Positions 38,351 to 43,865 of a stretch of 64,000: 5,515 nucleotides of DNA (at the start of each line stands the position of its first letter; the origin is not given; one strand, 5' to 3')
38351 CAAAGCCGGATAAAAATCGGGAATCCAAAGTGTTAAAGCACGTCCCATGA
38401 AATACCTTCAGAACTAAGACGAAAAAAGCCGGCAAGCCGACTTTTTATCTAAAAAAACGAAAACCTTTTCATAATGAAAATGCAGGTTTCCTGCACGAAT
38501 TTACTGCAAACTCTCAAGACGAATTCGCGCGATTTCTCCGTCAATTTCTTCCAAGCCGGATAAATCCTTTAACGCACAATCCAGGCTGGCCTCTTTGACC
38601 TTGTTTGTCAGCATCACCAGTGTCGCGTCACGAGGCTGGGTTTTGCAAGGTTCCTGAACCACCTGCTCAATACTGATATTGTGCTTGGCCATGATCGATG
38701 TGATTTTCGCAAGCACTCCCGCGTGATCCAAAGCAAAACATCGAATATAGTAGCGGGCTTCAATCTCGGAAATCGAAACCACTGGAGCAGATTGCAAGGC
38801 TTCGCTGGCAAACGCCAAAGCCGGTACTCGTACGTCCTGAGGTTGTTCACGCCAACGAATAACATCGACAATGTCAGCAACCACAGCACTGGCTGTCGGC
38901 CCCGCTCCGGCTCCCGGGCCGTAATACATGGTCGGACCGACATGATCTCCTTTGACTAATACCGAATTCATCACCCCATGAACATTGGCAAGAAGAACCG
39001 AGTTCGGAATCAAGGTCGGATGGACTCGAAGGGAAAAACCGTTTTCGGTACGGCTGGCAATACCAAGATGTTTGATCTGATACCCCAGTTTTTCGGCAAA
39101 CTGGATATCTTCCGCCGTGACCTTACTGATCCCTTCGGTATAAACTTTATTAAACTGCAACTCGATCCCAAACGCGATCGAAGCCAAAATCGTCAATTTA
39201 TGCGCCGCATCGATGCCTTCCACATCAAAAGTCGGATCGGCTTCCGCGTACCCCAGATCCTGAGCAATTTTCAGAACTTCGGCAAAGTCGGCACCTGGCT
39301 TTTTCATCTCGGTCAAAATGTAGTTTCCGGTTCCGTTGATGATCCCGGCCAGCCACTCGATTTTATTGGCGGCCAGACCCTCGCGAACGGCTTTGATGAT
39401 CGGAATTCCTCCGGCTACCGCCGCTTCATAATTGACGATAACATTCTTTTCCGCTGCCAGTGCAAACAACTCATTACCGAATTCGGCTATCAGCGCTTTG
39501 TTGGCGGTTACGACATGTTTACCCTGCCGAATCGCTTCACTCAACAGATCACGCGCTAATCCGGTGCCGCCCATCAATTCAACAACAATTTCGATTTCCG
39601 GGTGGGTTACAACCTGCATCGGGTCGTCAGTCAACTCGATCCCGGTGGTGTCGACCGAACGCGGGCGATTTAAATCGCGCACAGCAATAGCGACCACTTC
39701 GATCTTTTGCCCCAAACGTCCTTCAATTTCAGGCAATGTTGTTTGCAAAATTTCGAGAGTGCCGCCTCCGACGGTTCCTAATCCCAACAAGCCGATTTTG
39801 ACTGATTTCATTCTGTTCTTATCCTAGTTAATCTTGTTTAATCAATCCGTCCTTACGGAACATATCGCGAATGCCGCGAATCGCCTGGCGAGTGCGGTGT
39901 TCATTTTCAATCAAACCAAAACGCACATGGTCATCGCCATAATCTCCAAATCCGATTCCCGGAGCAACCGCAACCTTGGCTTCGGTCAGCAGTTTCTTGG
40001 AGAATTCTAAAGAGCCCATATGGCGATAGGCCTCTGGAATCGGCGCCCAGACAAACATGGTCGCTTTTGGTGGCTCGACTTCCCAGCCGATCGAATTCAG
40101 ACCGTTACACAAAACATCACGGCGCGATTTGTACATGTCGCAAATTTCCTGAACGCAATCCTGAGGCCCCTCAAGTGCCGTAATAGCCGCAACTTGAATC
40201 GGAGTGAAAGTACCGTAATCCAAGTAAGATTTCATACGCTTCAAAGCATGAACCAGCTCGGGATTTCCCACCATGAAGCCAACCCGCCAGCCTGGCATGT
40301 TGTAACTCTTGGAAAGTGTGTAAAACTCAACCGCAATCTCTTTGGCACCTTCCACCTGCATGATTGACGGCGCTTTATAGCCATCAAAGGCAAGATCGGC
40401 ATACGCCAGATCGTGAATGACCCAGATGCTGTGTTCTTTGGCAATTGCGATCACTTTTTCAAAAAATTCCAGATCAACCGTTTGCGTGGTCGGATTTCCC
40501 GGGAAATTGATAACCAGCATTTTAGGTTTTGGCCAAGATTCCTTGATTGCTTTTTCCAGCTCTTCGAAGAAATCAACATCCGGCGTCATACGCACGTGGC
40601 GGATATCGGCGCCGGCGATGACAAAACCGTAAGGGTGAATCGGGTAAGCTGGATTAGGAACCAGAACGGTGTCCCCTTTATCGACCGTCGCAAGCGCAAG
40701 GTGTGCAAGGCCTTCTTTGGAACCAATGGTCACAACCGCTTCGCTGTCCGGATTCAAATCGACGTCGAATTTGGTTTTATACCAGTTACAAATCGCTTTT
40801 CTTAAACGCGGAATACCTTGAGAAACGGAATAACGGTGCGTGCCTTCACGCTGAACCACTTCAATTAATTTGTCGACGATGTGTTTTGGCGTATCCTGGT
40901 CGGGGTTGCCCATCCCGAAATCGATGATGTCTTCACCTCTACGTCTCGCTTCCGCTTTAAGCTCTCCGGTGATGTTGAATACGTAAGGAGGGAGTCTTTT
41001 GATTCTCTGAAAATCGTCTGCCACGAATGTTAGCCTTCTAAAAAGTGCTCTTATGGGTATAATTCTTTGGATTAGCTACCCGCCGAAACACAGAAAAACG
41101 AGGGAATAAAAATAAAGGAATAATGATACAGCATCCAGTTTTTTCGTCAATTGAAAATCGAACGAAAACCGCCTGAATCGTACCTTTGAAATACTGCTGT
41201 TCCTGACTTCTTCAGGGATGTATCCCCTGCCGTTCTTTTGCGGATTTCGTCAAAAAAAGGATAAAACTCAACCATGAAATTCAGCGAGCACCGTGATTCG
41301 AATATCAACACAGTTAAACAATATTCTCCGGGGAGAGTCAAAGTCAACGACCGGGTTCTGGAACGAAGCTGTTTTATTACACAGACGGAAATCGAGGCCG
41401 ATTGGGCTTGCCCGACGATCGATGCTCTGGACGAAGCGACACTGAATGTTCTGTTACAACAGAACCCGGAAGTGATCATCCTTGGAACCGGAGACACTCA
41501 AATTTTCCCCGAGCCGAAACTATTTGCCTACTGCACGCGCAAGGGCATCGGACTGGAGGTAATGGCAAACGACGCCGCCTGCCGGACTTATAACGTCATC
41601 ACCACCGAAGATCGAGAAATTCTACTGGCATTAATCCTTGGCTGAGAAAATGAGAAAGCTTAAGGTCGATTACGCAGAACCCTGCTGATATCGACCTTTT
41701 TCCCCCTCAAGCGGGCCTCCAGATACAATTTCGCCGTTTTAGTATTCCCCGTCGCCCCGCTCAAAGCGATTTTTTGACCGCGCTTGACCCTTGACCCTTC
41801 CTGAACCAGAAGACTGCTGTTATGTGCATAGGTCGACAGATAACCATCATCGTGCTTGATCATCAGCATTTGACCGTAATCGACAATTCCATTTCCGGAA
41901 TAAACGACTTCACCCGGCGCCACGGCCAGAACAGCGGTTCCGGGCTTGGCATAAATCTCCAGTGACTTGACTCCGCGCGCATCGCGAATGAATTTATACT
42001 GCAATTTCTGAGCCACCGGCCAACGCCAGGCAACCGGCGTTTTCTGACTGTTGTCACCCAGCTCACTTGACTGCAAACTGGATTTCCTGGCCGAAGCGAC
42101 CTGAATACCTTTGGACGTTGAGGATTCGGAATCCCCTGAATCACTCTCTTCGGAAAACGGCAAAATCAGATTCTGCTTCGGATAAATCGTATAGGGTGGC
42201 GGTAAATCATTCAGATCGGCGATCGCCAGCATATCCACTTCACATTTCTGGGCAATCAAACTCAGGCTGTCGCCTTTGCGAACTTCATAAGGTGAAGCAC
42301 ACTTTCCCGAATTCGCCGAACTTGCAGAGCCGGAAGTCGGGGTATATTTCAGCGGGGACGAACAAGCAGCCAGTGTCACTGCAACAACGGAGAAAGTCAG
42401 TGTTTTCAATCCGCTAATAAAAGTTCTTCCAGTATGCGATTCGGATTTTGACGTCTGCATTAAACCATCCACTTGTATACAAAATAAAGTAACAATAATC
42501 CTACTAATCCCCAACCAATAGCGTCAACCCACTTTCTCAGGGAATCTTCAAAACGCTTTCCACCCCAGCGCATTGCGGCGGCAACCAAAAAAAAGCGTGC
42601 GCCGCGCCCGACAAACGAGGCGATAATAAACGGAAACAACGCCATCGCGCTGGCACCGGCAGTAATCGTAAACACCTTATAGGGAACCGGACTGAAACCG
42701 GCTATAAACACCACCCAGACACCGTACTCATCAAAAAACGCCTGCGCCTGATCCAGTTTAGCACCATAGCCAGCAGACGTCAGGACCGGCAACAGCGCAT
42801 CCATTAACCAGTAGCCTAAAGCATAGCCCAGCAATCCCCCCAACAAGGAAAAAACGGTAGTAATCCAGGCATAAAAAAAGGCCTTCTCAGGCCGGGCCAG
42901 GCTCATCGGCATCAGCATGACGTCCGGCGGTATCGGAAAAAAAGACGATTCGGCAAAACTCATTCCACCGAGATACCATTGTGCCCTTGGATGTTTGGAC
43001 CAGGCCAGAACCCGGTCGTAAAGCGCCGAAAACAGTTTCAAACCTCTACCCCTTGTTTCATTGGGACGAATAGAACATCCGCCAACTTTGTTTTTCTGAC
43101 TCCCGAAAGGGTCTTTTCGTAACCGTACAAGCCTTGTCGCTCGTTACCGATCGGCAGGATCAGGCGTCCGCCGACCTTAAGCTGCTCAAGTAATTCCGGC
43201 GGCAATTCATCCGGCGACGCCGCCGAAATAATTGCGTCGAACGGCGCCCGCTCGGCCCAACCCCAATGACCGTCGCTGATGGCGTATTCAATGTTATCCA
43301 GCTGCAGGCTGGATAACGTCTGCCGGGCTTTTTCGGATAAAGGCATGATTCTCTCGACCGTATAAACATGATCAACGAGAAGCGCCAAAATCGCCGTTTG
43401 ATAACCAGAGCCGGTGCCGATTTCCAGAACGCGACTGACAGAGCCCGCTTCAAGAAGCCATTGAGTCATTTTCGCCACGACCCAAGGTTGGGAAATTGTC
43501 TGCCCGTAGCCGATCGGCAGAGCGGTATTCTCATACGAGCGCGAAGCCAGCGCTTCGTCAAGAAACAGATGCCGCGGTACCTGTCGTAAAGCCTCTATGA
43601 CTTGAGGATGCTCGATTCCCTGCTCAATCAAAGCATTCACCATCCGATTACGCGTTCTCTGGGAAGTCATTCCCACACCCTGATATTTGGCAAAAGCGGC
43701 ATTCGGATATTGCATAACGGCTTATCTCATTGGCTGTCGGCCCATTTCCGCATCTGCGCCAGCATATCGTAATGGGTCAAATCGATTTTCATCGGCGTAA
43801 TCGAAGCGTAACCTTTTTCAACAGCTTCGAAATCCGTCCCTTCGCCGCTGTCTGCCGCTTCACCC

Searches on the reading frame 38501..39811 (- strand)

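Call 28: search_protein_families(library=pfam, proteins=[window:38501-39811:-])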
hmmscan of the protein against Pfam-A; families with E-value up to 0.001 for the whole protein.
window:38501-39811:- (436 aa): 5 families
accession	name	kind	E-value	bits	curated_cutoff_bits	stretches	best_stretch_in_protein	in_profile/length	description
PF00742.24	Homoserine_dh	-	6e-66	222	22.9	1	137-315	1-173/173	Homoserine dehydrogenase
PF03447.22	NAD_binding_3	-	2.3e-19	70.7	24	1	10-129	1-116/116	Homoserine dehydrogenase, NAD binding domain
PF01842.31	ACT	-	6.6e-08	32.6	27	1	354-417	1-61/66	ACT domain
PF22629.2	ACT_AHAS_ss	-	3.2e-05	24.5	27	1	360-421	5-63/67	AHAS small subunit-like ACT domain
PF01408.29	GFO_IDH_MocA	-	0.00022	22.4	24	1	5-126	2-116/120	Oxidoreductase family, NAD-binding Rossmann fold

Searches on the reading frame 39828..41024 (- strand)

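Call 28: search_protein_families(library=pfam, proteins=[window:39828-41024:-])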
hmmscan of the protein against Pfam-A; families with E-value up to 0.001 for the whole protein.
window:39828-41024:- (398 aa): 2 families
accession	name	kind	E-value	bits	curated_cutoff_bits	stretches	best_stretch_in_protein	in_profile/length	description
PF00155.27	Aminotran_1_2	-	3.9e-66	224.1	19.7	1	32-364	2-339/361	Aminotransferase class I and II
PF01053.26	Cys_Met_Meta_PP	-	6e-05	22.2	27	1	107-205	81-173/381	Cys/Met metabolism PLP-dependent enzyme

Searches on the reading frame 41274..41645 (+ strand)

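Call 28: search_protein_families(library=pfam, proteins=[window:41274-41645:+])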
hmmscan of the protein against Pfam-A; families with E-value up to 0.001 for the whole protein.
window:41274-41645:+ (123 aa): 1 family
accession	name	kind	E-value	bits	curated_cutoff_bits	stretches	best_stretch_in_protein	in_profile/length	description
PF04430.19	DUF498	-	3.3e-28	98.3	33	1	14-121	1-109/109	Protein of unknown function (DUF498/DUF598)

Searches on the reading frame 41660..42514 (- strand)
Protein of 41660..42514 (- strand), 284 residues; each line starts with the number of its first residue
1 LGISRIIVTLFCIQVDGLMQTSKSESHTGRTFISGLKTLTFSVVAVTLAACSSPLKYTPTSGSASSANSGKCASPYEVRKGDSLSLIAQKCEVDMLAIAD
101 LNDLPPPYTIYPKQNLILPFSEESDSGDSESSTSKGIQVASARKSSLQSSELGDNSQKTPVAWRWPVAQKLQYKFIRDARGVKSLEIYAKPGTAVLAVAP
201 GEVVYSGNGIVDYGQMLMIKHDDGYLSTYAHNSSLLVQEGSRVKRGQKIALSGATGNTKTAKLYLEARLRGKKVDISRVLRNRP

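Call 28: search_protein_families(library=pfam, proteins=[window:41660-42514:-])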
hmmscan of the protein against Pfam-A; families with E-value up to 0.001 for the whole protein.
window:41660-42514:- (284 aa): 2 families
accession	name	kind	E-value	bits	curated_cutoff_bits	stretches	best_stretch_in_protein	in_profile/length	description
PF01551.29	Peptidase_M23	-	4e-25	88.3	28.7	1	183-275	4-95/96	Peptidase family M23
PF01476.26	LysM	-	2.1e-10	40.8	20.9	1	76-119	1-43/43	LysM domain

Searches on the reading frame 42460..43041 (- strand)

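Call 28: search_protein_families(library=pfam, proteins=[window:42460-43041:-])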
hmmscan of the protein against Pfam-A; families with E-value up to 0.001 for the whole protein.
window:42460-43041:- (193 aa): 1 family
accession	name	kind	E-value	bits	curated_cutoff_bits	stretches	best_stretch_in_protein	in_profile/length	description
PF09335.16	VTT_dom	-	1.9e-11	44.9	33.9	1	56-156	14-120/123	VTT domain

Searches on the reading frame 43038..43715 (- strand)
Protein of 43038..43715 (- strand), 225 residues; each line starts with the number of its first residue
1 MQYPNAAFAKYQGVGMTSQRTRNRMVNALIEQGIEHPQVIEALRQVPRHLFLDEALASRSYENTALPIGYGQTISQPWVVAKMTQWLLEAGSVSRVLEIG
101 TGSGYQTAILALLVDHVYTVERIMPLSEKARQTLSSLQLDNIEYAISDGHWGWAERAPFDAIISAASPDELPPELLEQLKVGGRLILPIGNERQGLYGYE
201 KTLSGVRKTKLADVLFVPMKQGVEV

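Call 28: search_protein_families(library=pfam, proteins=[window:43038-43715:-])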
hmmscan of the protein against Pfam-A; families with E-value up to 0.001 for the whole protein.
window:43038-43715:- (225 aa): 3 families
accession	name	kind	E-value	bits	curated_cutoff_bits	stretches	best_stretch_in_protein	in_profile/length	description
PF01135.25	PCMT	-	4.6e-58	196.9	20.3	1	22-222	3-208/210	Protein-L-isoaspartate(D-aspartate) O-methyltransferase (PCMT)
PF13649.12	Methyltransf_25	-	3e-05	25.1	27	1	96-172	1-78/97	Methyltransferase domain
PF13847.12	Methyltransf_31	-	0.00029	21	27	1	94-186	5-108/145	Methyltransferase domain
